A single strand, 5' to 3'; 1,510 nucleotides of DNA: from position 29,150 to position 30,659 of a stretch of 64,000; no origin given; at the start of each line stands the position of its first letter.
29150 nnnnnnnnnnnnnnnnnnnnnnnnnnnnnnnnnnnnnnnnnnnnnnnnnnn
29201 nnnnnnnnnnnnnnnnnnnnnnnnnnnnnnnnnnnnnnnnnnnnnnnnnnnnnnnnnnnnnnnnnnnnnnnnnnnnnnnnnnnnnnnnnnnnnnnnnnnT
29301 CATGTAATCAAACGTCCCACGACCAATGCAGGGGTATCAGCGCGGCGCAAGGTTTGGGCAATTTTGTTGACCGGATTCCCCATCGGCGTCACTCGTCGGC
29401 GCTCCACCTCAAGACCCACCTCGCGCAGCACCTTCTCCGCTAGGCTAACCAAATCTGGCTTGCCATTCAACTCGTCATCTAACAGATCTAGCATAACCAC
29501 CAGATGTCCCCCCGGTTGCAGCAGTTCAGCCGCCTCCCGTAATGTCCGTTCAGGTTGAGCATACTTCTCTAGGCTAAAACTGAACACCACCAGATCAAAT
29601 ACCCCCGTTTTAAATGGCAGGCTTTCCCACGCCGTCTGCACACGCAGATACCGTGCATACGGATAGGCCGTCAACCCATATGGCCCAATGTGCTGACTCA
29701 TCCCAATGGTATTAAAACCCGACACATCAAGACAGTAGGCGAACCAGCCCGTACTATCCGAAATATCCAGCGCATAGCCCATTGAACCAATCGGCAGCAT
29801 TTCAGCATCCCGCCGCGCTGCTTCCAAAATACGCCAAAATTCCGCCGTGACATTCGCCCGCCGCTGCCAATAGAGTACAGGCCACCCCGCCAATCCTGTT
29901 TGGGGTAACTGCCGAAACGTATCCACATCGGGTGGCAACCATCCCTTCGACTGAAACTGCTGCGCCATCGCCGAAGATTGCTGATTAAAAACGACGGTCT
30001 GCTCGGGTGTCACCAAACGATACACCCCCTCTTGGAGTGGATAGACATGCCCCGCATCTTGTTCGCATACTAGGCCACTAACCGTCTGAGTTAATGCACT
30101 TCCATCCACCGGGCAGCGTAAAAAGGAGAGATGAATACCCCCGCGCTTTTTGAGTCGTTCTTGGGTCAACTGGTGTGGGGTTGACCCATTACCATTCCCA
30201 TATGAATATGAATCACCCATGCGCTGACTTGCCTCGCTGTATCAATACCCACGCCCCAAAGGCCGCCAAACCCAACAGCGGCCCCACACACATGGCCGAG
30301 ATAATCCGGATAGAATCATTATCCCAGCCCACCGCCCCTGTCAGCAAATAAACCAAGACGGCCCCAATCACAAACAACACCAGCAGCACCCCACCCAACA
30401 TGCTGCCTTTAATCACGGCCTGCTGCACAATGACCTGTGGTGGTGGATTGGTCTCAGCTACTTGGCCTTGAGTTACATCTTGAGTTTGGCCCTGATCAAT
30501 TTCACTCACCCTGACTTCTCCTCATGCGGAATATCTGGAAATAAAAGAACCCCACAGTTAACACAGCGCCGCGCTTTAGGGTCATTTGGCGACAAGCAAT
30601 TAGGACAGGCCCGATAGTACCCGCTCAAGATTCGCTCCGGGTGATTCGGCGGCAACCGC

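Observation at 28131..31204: Translationally coupled four-gene operon: zinc-ribbon membrane protein, small membrane protein, atypical Trm112-like methyltransferase, and a TIR-like/2TM/FHA-like protein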

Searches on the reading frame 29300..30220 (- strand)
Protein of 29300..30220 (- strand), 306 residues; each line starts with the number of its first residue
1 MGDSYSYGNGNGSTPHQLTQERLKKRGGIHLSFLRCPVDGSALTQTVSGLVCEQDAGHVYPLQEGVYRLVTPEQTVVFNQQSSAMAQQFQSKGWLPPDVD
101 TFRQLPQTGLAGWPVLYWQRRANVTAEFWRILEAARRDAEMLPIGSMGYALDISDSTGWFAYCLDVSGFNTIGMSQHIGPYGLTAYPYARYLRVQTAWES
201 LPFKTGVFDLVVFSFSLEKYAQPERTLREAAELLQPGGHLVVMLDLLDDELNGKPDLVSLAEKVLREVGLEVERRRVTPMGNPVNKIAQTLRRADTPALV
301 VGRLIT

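Call 3: search_protein_families(library=pfam, proteins=[window:29300-30220:-], max_evalue=1)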
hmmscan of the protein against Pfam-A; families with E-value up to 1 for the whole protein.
window:29300-30220:- (306 aa): 9 families
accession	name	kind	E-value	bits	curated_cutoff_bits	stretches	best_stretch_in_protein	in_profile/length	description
PF08241.18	Methyltransf_11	-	2.8e-09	37.9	21.2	1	194-242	47-95/95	Methyltransferase domain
PF13489.12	Methyltransf_23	-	4.3e-07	30.2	27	1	147-253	23-124/164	Methyltransferase domain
PF01209.24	Ubie_methyltran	-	5.8e-05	23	20.1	1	194-243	103-152/233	ubiE/COQ5 methyltransferase family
PF13649.12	Methyltransf_25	-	6.1e-05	24.1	27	1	194-238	51-97/97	Methyltransferase domain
PF08242.18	Methyltransf_12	-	0.00016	22.7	30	1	204-240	64-98/98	Methyltransferase domain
PF13847.12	Methyltransf_31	-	0.0011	19.1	27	1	197-242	62-109/145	Methyltransferase domain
PF03966.22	Trm112p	-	0.0032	17.8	22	1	30-65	4-40/40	Trm112p-like protein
PF01234.23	NNMT_PNMT_TEMT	-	0.048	13.3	25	1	209-250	160-205/261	NNMT/PNMT/TEMT family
PF20922.3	Anamorsin_N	-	0.22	11.6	27.1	1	204-243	48-88/163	Anamorsin, N-terminal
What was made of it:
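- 29300..30220 (-): Gene C. Trm112-like N-terminus (residues 30-65, 30026-30133), an invariant F..LPQT motif (residues 102-108; LPQTG in the window), and a class I methyltransferase fold (residues 147-253, 29462-29782). Motif I is degenerate (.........) and there is no acidic residue at the end of beta-2 (GMSQ). Pfam Methyltransf_11 at 37.9 bits and Trm112p at 17.8 bits (call 3).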

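Call 4: search_protein_families(library=padloc, proteins=[window:29300-30220:-], max_evalue=1)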
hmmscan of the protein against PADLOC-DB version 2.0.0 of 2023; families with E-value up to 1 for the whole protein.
window:29300-30220:- (306 aa): 1 family
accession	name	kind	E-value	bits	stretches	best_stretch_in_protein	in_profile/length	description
PDLC04134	mad2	-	0.0007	16.5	1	193-277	344-425/492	mads_2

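Call 5: search_protein_families(library=ncbifam, proteins=[window:29300-30220:-], max_evalue=1)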
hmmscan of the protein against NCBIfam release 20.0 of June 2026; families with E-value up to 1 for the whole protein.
window:29300-30220:- (306 aa): 22 families
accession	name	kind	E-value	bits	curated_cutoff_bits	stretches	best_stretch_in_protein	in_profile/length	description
NF045667.1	MTase_DVU1556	equivalog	1.1e-06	28.2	155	1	168-247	45-123/213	DVU_1556 family methyltransferase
NF001240.0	PRK00216.1-1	equivalog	6.7e-06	25.3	378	1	194-243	120-169/251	bifunctional demethylmenaquinone methyltransferase/2-methoxy-6-polyprenyl-1,4-benzoquinol methylase UbiE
NF001241.0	PRK00216.1-2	equivalog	1.1e-05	25.1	327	1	189-242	94-147/231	demethylmenaquinone methyltransferase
TIGR01934.1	MenG_MenH_UbiE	subfamily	3.4e-05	23.3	158.35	1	195-243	94-142/223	ubiquinone/menaquinone biosynthesis methyltransferase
NF041675.1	sarc_dimgly_tmase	equivalog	0.00017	21.6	550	1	194-243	121-170/278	sarcosine/dimethylglycine N-methyltransferase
NF041537.1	ArsM_AhpD_UU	exception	0.00022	20.1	510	1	197-252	135-190/345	arsenite methyltransferase/AhpD domain selenoprotein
NF001242.0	PRK00216.1-3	equivalog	0.00034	20.1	351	1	194-243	127-176/258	bifunctional demethylmenaquinone methyltransferase/2-methoxy-6-polyprenyl-1,4-benzoquinol methylase UbiE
NF047649.1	MTase_UXPK_star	exception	0.00098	18.2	460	1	197-246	136-185/283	methyltransferase/UXPK-star double selenoprotein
NF045825.1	FAmtase_mtf2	equivalog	0.0014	17.9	400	1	194-242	110-158/248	fatty-acid O-methyltransferase Mtf2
NF052510.1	methyltran_MpqE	exception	0.0016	17.9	335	1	194-242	103-151/234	methyl-plastoquinone biosynthesis methyltransferase MpqE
NF001244.0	PRK00216.1-5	equivalog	0.002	17.4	216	1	194-246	105-156/236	bifunctional demethylmenaquinone methyltransferase/2-methoxy-6-polyprenyl-1,4-benzoquinol methylase UbiE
NF004452.0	PRK05785.1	equivalog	0.0025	17.3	207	1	193-230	96-133/228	hypothetical protein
NF043040.1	corrin_prot_MT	hypoth_equivalog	0.0027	17.1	180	1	203-243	106-148/216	corrinoid protein-associated methyltransferase CpaM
NF045823.1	PthPhpthDimycoMt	equivalog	0.0038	16.4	300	1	194-242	118-166/256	phthiotriol/phenolphthiotriol dimycocerosates methyltransferase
TIGR04345.1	ovoA_Cterm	equivalog_domain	0.0048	16.5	170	1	199-243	126-170/242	putative 4-mercaptohistidine N1-methyltransferase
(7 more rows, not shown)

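Call 16: find_homologous_proteins(query=window:29300-30220:-)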
Query window:29300-30220:- (306 aa): 29 proteins with E <= 0.001 among 2272 candidates.
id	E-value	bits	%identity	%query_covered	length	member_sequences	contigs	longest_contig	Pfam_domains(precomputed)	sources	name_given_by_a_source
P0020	2.2e-192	656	93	100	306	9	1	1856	PF13489.13,PF08241.19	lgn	-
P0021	1.1e-189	647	92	100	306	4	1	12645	PF13489.13,PF01209.25,PF08241.19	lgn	-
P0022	1.7e-164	564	81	100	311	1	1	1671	PF13489.13,PF08241.19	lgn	-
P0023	2.8e-157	541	78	100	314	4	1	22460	PF08241.19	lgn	-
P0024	4.8e-144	497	72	100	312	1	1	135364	PF08241.19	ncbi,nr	ncbi:MAG: methyltransferase domain-containing protein [Chloroflexi bacterium]|nr:methyltransferase d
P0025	1.6e-139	482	70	97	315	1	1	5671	PF13489.13,PF08241.19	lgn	-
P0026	4.9e-129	448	67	98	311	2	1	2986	PF13847.13,PF13489.13,PF13649.13,PF01209.25,PF08241.19,PF08242.19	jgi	jgi:SAM-dependent methyltransferase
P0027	8.2e-129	447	67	98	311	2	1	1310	PF13489.13,PF08241.19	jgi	jgi:SAM-dependent methyltransferase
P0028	1.4e-84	302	61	76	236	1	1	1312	PF13489.13,PF08241.19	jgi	jgi:SAM-dependent methyltransferase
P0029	1.6e-71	259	61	67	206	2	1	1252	PF08241.19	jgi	jgi:SAM-dependent methyltransferase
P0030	7.1e-67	244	46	94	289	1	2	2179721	PF08241.19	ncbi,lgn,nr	ncbi:MAG: methyltransferase domain-containing protein [Anaerolineales bacterium]|nr:methyltransferas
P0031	9.2e-66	240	44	97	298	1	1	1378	PF13489.13,PF08241.19,PF08242.19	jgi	jgi:SAM-dependent methyltransferase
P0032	3.1e-65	238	45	94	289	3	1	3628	PF08241.19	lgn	-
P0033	8.8e-49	184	43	73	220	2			-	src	-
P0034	3.0e-46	176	40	75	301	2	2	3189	-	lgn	-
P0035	9.7e-46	174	41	84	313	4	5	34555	-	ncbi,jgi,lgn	-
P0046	1.7e-39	154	36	90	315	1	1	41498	-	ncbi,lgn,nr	ncbi:MAG: hypothetical protein JW966_05930 [Anaerolineae bacterium]|nr:hypothetical protein [Anaerol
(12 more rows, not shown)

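Call 19: find_encoding_contigs(protein=P0046, flank=8000, max_places=1)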
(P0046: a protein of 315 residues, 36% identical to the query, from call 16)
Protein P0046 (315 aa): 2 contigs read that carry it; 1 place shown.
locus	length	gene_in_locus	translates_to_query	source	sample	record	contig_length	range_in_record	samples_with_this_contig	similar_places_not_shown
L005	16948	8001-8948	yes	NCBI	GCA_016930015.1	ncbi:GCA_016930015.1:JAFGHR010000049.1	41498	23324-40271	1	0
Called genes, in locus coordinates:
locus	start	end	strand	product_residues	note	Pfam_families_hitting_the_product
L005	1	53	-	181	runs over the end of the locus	PF04191:PEMT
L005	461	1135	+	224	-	PF00072:Response_reg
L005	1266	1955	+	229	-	-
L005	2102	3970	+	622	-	-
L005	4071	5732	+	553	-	PF04151:PPC (weak), PF06439:3keto-disac_hyd (faint), PF13385:Laminin_G_3 (faint)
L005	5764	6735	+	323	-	PF03734:YkuD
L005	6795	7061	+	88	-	-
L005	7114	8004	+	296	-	PF13489:Methyltransf_23, PF13847:Methyltransf_31, PF08241:Methyltransf_11 (weak), PF08242:Methyltransf_12 (weak), PF13649:Methyltransf_25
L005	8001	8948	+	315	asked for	-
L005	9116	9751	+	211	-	PF13302:Acetyltransf_3, PF13420:Acetyltransf_4 (weak)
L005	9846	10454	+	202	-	PF00583:Acetyltransf_1, PF13302:Acetyltransf_3, PF13420:Acetyltransf_4 (weak)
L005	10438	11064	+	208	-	PF13302:Acetyltransf_3, PF00583:Acetyltransf_1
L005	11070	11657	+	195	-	PF00583:Acetyltransf_1 (weak), PF13302:Acetyltransf_3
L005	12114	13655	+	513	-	-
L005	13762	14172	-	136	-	PF00072:Response_reg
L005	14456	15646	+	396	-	PF04107:GCS2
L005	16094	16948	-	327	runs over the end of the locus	-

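Call 20: find_encoding_contigs(protein=P0035, flank=8000, max_places=2)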
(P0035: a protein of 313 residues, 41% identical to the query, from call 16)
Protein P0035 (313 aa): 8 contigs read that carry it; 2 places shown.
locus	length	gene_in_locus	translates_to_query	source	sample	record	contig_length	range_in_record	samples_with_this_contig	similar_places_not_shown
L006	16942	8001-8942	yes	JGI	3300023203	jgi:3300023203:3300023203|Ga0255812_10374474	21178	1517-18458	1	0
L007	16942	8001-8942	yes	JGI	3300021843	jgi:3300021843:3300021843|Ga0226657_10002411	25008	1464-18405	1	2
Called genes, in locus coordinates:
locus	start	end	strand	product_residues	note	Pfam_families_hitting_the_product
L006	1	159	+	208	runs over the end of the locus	PF13302:Acetyltransf_3, PF00583:Acetyltransf_1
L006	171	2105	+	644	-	PF13231:PMT_2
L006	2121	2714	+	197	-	PF13302:Acetyltransf_3, PF00583:Acetyltransf_1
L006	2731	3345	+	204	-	PF13302:Acetyltransf_3, PF00583:Acetyltransf_1 (weak)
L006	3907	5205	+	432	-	PF05977:MFS_3 (faint), PF07690:MFS_1, PF12832:MFS_1_like, PF07690:MFS_1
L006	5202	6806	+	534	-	-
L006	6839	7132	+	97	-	-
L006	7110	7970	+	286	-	PF13489:Methyltransf_23, PF13847:Methyltransf_31, PF08241:Methyltransf_11, PF08242:Methyltransf_12, PF13649:Methyltransf_25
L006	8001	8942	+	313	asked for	-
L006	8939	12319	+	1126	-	PF21445:ADDB_N, PF12705:PDDEXK_1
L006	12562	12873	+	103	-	PF00686:CBM_20 (weak), PF02922:CBM_48, PF16561:AMPK1_CBM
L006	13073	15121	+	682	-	PF12439:GDE_N, PF17389:Bac_rhamnosid6H (faint), PF06202:GDE_C, PF22422:MGH1-like_GH (weak)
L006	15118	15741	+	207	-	-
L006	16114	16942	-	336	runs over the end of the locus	PF00150:Cellulase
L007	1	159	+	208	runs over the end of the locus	PF13302:Acetyltransf_3, PF00583:Acetyltransf_1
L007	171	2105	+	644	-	PF13231:PMT_2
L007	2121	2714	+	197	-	PF13302:Acetyltransf_3, PF00583:Acetyltransf_1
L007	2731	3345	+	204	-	PF13302:Acetyltransf_3, PF00583:Acetyltransf_1 (weak)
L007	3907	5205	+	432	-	PF05977:MFS_3 (faint), PF07690:MFS_1, PF12832:MFS_1_like, PF07690:MFS_1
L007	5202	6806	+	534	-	-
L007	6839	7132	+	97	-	-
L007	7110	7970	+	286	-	PF13489:Methyltransf_23, PF13847:Methyltransf_31, PF08241:Methyltransf_11, PF08242:Methyltransf_12, PF13649:Methyltransf_25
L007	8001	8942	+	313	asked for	-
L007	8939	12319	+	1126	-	PF21445:ADDB_N, PF12705:PDDEXK_1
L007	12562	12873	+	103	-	PF00686:CBM_20 (weak), PF02922:CBM_48, PF16561:AMPK1_CBM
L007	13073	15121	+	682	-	PF12439:GDE_N, PF17389:Bac_rhamnosid6H (faint), PF06202:GDE_C, PF22422:MGH1-like_GH (weak)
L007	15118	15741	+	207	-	-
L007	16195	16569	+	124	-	PF00072:Response_reg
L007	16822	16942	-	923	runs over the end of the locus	PF00311:PEPcase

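Call 21: find_encoding_contigs(protein=P0030, flank=8000, max_places=1)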
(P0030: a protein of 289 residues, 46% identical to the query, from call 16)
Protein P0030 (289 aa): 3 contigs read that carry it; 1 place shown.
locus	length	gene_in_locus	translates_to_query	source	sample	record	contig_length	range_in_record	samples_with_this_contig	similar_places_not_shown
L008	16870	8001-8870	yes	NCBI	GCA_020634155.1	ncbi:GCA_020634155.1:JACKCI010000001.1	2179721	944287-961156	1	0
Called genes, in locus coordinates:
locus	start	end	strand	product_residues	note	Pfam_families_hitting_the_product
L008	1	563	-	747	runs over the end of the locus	PF00390:malic, PF03949:Malic_M, PF01515:PTA_PTB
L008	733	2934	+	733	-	PF13188:PAS_8 (faint), PF02518:HATPase_c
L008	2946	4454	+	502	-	PF16822:ALGX (faint), PF13472:Lipase_GDSL_2 (weak)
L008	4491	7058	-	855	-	PF11897:DUF3417, PF00343:Phosphorylase, PF28476:GlgP_C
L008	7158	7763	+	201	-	-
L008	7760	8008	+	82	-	-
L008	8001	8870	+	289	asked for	PF08241:Methyltransf_11 (faint)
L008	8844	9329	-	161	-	PF00578:AhpC-TSA, PF08534:Redoxin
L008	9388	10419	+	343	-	PF13676:TIR_2 (weak), PF16697:Yop-YscD_cpl (faint), PF00498:FHA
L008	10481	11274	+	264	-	PF13340:DUF4096, PF01609:DDE_Tnp_1, PF13586:DDE_Tnp_1_2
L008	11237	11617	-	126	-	PF09723:Zn_ribbon_8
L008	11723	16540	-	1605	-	PF13231:PMT_2, PF08450:SGL (faint), PF25021:TEN_NHL (faint), PF01436:NHL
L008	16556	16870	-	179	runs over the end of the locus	-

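Call 51: search_solved_structures(query=A2, max_evalue=0.01, show_alignments=3)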
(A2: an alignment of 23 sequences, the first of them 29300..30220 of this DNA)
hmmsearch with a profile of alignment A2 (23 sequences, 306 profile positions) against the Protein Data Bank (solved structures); distinct sequences matched with E-value up to 0.01: 16.
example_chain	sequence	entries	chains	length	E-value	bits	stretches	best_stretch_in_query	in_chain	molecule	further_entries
1vl5_A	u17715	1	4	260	1.9e-06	30.2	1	195-272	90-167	unknown conserved protein BH2331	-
2yqz_A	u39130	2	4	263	3.4e-06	29.3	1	151-270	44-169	Hypothetical protein TTHA0223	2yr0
8zc8_A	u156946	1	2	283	1.5e-05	27.2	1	188-246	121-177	MitM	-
21zq_A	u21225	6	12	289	1.6e-05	27.1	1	188-246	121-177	MitM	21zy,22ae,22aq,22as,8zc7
5gm1_A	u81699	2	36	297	1.6e-05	27.1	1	197-264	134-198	O-methylransferase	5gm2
1vlm_A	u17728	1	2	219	1.6e-05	27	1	198-243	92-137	SAM-dependent methyltransferase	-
2zfu_A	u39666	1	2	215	1.9e-05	26.9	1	197-270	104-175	Cerebral protein 1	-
3bus_A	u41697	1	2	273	6.5e-05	25.1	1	197-246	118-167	Methyltransferase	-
3mgg_A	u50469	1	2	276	8.8e-05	24.7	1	195-246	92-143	Methyltransferase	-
2gs9_A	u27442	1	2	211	0.00011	24.3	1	195-243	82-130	Hypothetical protein TT1324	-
2jr6_A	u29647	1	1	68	0.0002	23.5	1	28-89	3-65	UPF0434 protein NMA0874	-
6uv6_A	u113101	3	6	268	0.0002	23.4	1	197-263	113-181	D-glucose O-methyltransferase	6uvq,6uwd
2kpi_A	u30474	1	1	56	0.00062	21.9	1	31-75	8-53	Uncharacterized protein SCO3027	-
7cpx_A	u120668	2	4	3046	0.0025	19.9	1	195-251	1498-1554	Lovastatin nonaketide synthase, polyketide synthase component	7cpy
4krh_A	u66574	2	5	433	0.0052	18.8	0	203-262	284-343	Phosphoethanolamine N-methyltransferase 2 | Phospholethanolamine N-methyltransferase 2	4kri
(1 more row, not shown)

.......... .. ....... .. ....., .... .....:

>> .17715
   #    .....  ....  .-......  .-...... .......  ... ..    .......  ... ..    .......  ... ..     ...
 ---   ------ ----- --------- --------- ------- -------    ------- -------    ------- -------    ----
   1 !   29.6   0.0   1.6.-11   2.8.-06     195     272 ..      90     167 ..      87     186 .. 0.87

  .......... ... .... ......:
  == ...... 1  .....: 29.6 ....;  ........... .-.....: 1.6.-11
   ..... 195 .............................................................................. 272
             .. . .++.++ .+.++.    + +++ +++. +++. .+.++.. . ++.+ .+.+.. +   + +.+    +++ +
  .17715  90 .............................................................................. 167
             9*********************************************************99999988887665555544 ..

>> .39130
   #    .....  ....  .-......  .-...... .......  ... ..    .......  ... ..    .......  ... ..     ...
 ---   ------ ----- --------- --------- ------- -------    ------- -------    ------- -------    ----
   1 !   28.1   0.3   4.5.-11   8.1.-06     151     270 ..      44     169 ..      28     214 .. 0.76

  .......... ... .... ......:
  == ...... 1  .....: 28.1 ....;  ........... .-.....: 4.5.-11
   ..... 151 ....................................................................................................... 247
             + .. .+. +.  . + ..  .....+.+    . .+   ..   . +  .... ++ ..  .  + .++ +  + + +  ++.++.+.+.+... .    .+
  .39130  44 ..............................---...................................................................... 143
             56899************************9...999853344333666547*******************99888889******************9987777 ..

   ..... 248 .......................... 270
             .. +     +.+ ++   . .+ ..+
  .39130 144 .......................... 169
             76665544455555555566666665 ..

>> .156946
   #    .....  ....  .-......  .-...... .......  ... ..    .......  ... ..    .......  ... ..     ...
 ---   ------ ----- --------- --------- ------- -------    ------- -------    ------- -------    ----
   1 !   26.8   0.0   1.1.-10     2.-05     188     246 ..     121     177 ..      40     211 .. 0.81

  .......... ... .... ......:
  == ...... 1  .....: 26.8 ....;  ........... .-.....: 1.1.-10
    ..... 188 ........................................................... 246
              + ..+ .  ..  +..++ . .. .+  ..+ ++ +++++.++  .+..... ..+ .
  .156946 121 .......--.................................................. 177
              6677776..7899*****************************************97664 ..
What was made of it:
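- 29300..30220 (-): Profile against solved methyltransferases and Trm112-like proteins (call 51).
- On Class I SAM-dependent methyltransferase: Profile hits to solved methyltransferases at E = 2e-6 and weaker (call 51).
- On Trm112-like zinc-ribbon domain (PF03966): The family profile hits solved Trm112-like proteins 2jr6 (E = 2e-4) and 2kpi (E = 6e-4) (call 51).
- Closest known: Class I SAM methyltransferases with an N-terminal Trm112-like domain. Same: Profile hits to solved methyltransferases and to the Trm112-like proteins 2jr6 and 2kpi (call 51).
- Checked: The family profile nevertheless hits solved Trm112-like proteins 2jr6 and 2kpi at E = 2e-4 and 6e-4 (calls 3, 51).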

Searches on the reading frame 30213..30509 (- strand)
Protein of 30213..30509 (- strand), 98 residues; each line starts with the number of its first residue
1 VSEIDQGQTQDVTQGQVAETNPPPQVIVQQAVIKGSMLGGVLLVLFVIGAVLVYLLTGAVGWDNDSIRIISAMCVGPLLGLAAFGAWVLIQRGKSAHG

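Call 3: search_protein_families(library=pfam, proteins=[window:30213-30509:-], max_evalue=1)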
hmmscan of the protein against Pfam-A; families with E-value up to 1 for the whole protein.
window:30213-30509:- (98 aa): 1 family
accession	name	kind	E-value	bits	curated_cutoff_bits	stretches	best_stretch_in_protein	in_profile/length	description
PF24378.1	DUF7534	-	0.018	15.7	28.4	0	72-91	31-50/57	Family of unknown function (DUF7534)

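Call 4: search_protein_families(library=padloc, proteins=[window:30213-30509:-], max_evalue=1)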
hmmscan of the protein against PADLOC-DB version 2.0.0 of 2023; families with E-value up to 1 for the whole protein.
window:30213-30509:- (98 aa): 0 families

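Call 5: search_protein_families(library=ncbifam, proteins=[window:30213-30509:-], max_evalue=1)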
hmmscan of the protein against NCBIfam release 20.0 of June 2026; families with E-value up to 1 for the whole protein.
window:30213-30509:- (98 aa): 1 family
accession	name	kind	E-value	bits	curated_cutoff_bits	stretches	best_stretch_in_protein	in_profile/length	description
NF008043.0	PRK10775.1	equivalog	0.17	11.1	366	1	33-69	21-56/276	cell division protein FtsQ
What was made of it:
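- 30213..30509 (-): Gene B. Small protein of 98 aa with two hydrophobic helices and a GTG start that overlaps the stop of A (GTGA). No family hit (calls 3-5).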
